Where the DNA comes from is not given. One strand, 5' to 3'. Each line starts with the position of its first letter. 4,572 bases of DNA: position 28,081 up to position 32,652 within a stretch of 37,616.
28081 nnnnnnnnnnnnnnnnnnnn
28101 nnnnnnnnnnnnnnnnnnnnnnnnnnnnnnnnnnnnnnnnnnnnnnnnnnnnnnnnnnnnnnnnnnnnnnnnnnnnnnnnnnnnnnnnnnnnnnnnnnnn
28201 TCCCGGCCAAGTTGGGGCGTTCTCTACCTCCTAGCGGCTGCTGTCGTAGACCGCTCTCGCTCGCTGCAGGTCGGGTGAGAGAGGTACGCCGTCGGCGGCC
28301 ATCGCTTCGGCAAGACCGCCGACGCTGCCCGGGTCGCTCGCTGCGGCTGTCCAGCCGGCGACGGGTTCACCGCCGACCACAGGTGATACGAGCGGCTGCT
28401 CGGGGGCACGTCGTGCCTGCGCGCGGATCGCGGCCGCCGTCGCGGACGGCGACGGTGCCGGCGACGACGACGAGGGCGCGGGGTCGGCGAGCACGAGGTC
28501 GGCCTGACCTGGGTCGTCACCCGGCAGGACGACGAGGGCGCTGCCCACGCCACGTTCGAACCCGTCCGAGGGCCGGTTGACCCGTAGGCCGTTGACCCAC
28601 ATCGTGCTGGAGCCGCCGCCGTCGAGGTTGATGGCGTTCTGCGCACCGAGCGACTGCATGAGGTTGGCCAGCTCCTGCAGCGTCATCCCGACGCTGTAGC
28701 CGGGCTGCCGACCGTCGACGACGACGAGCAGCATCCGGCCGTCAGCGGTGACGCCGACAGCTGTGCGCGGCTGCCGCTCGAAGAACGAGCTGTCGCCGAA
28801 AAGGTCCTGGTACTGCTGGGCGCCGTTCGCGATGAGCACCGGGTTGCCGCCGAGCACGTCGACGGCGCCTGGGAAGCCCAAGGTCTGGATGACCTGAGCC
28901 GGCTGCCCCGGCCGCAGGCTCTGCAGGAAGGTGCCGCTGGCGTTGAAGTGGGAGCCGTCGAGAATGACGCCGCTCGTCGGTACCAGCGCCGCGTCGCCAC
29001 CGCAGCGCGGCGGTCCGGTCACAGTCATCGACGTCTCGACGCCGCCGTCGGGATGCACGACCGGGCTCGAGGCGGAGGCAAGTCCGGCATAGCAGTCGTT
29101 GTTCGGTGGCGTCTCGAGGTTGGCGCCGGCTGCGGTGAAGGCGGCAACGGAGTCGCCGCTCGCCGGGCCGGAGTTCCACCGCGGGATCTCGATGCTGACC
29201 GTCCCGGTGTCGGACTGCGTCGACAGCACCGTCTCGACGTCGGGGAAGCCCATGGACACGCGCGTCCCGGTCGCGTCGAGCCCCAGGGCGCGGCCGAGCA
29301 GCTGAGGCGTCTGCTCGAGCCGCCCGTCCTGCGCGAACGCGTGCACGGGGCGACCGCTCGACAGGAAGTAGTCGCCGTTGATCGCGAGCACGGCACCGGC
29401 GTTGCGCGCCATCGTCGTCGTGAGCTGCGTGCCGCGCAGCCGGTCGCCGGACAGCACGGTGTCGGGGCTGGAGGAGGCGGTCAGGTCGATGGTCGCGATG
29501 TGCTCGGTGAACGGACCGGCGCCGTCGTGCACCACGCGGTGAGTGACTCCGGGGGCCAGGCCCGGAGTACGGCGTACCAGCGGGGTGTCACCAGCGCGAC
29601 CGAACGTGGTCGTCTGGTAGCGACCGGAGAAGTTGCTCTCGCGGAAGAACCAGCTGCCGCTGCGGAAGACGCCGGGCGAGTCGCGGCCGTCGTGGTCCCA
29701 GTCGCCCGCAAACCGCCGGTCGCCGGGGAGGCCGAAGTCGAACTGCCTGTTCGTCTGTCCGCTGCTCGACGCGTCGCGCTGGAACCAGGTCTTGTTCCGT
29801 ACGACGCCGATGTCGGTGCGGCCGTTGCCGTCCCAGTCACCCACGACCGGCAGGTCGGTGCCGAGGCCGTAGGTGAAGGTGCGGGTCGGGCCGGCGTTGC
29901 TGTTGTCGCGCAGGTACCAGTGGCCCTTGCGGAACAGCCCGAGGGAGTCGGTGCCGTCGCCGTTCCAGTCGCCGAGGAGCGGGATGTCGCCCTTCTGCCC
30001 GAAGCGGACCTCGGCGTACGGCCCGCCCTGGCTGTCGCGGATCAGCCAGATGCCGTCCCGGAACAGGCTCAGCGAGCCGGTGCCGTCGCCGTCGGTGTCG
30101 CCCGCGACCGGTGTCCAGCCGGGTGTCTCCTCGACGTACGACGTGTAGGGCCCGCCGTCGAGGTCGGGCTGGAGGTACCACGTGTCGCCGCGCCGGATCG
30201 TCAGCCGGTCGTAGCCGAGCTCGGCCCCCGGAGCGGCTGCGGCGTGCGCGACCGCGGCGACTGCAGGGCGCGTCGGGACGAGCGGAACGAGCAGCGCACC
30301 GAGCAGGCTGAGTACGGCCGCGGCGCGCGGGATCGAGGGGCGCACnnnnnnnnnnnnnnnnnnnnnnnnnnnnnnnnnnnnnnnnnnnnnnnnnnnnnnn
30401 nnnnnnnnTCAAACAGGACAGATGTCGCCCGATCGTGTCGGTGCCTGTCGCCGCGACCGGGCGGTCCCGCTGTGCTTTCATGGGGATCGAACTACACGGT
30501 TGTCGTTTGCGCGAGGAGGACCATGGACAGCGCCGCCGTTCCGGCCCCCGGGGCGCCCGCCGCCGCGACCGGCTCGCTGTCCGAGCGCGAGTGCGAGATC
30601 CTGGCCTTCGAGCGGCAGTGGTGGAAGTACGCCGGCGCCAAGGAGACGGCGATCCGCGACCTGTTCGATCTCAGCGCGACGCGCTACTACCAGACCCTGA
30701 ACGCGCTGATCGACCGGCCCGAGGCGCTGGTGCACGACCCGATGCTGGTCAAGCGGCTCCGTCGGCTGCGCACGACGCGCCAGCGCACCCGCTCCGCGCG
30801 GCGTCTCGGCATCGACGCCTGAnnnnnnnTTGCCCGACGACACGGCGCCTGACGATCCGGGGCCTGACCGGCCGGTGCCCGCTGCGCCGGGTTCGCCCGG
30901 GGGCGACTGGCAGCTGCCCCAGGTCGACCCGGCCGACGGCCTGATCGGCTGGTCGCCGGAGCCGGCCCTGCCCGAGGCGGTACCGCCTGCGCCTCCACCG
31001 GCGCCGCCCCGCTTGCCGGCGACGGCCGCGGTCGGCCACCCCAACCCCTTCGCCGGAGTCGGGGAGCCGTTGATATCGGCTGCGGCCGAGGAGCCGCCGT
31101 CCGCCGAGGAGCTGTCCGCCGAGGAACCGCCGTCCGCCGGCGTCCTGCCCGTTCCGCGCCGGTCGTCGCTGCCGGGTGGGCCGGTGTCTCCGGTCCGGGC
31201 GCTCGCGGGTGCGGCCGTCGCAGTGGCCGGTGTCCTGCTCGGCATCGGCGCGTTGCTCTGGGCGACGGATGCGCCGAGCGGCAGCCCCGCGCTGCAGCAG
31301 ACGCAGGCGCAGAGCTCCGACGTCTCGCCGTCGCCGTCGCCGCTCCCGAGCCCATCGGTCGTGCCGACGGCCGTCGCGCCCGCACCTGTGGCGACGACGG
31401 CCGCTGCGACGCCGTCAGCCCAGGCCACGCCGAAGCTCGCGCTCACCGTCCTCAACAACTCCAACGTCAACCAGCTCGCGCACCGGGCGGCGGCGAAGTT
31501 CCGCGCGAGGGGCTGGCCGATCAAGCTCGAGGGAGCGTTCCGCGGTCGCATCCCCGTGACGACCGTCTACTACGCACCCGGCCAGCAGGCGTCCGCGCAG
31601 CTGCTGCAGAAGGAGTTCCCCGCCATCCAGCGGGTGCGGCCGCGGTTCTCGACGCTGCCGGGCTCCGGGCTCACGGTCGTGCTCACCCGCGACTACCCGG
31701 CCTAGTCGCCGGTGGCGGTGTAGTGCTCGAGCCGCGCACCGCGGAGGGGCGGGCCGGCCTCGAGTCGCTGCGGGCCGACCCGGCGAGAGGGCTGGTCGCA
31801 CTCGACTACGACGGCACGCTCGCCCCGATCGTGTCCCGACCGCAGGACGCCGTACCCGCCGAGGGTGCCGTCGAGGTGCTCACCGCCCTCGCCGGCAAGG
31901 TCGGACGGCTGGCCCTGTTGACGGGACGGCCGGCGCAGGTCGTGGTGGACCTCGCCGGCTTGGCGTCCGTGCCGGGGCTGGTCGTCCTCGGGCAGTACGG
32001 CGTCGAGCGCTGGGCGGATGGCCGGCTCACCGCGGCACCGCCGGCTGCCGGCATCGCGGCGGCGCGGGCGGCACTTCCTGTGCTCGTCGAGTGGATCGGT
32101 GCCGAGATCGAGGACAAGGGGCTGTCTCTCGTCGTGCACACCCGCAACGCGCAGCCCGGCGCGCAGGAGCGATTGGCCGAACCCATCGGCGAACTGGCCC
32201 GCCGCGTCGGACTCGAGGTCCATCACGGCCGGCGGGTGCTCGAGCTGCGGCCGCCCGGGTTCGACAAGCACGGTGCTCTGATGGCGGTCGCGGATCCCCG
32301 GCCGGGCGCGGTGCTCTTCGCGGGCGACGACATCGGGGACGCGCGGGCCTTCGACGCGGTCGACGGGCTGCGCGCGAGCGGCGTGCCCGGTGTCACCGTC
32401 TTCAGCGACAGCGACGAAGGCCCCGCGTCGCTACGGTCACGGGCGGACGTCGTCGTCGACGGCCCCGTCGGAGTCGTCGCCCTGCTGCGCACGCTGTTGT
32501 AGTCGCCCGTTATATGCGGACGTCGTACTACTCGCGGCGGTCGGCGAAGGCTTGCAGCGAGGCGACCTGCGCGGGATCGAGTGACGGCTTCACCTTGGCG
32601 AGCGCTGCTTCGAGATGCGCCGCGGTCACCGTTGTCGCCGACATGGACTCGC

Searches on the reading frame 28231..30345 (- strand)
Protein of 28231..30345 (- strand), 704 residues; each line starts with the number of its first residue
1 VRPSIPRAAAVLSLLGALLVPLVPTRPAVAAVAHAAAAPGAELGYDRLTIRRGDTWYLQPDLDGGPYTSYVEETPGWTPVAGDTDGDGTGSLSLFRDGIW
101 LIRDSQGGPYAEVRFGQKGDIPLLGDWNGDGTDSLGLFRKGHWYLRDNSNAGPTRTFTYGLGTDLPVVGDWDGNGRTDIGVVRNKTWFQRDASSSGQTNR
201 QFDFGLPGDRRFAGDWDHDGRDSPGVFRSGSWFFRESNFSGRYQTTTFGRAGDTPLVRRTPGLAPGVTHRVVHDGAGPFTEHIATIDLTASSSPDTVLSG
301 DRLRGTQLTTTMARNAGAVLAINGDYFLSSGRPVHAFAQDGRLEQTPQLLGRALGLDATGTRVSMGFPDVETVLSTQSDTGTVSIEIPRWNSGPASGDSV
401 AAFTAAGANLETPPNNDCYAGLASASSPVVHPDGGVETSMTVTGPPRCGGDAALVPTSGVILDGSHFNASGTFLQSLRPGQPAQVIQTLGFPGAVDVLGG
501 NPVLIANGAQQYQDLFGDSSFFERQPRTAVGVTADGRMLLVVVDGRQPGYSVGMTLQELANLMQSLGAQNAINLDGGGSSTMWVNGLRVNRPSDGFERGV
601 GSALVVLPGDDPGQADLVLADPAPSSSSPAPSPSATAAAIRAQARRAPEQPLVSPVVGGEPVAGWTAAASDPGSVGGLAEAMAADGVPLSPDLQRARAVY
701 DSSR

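Call 41: search_protein_families(library=pfam, proteins=[window:28231-30345:-], max_evalue=0.00001)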
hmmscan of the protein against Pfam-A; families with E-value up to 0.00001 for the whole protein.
window:28231-30345:- (704 aa): 1 family
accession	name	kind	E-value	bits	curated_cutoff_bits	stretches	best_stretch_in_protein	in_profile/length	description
PF09992.14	NAGPA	-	2.8e-41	142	25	1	452-606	20-168/169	Phosphodiester glycosidase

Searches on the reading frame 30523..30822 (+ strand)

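Call 41: search_protein_families(library=pfam, proteins=[window:30523-30822:+], max_evalue=0.00001)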
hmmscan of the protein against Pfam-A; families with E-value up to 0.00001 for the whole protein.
window:30523-30822:+ (99 aa): 1 family
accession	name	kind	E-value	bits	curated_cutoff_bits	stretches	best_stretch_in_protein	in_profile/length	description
PF11662.13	DUF3263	-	1.8e-38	130.7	22.3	1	19-91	2-74/74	Protein of unknown function (DUF3263)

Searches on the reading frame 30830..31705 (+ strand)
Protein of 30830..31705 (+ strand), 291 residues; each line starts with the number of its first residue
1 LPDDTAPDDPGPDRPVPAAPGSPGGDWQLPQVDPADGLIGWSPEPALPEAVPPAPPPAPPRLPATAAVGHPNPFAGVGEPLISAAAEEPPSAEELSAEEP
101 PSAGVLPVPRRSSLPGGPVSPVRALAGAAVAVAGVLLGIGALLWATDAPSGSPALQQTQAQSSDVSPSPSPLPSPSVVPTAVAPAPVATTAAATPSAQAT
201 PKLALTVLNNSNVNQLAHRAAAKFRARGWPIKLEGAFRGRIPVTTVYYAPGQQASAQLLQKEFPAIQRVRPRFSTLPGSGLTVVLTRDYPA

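Call 6: search_protein_families(library=pfam, proteins=[window:30830-31705:+])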
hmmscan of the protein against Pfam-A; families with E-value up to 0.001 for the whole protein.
window:30830-31705:+ (291 aa): 1 family
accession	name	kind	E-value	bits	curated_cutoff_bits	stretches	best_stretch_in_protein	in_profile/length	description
PF13399.11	LytR_C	-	1.2e-10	42.6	22.2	1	204-289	3-86/86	LytR cell envelope-related transcriptional attenuator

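Call 7: search_protein_families(library=ncbifam, proteins=[window:30830-31705:+])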
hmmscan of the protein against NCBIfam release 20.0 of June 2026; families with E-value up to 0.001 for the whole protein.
window:30830-31705:+ (291 aa): 0 families

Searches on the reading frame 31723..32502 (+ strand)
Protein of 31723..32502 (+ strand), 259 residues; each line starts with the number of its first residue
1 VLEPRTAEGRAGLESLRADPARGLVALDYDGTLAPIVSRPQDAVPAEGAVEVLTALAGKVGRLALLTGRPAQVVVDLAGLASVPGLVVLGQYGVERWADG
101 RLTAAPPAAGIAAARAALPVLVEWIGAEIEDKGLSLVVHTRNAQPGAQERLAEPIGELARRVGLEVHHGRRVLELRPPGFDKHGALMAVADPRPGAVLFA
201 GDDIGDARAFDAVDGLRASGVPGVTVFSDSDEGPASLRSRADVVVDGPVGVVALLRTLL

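Call 6: search_protein_families(library=pfam, proteins=[window:31723-32502:+])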
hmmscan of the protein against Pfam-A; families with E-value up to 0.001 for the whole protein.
window:31723-32502:+ (259 aa): 1 family
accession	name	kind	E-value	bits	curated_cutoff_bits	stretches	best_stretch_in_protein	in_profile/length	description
PF02358.22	Trehalose_PPase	-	2.5e-25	89.4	27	1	27-229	2-219/235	Trehalose-phosphatase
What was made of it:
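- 31723..32502 (+): otsB, a trehalose-6-phosphate phosphatase with the HAD domain only. It is convergent with cpa across a 25-nt spacer and lies 18 nt downstream of the LytR_C gene. PF02358 (call 6).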

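Call 7: search_protein_families(library=ncbifam, proteins=[window:31723-32502:+])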
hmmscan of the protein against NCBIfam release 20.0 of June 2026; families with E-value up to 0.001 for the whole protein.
window:31723-32502:+ (259 aa): 4 families
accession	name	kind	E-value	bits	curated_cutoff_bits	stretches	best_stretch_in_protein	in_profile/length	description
TIGR00685.1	T6PP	equivalog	8.7e-34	117.5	68.05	1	22-258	3-248/250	trehalose-phosphatase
NF011071.0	PRK14501.1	equivalog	9.3e-21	73.7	634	1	21-214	492-692/729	bifunctional alpha,alpha-trehalose-phosphate synthase (UDP-forming)/trehalose-phosphatase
NF007560.0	PRK10187.1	equivalog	5.9e-15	55.3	327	1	27-217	19-213/266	trehalose-phosphatase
TIGR01484.1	HAD-SF-IIB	subfamily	3.2e-09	37.2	41.8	1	24-214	1-216/221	HAD-IIB family hydrolase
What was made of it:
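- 31723..32502 (+): TIGR00685 at 117.5 bits, above its cut-off (call 7).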

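Call 51: search_solved_structures(query=window:31723-32502:+, max_evalue=0.00001)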
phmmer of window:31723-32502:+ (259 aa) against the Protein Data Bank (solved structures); distinct sequences matched with E-value up to 0.00001: 5.
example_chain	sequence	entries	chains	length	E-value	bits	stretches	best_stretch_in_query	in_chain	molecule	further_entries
5gvx_A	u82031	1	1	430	8.7e-16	61.6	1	24-236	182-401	Trehalose-phosphate phosphatase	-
1u02_A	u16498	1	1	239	4.3e-15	59.3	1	124-215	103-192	trehalose-6-phosphate phosphatase related protein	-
6upb_A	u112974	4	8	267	1.4e-12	51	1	27-215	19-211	Trehalose-phosphate phosphatase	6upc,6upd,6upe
5dxl_A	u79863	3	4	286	1.5e-10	44.4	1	21-243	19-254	trehalose-6-phosphate phosphatase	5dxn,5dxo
5dx9_A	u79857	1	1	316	5.2e-08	36.1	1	23-214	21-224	trehalose-6-phosphate phosphatase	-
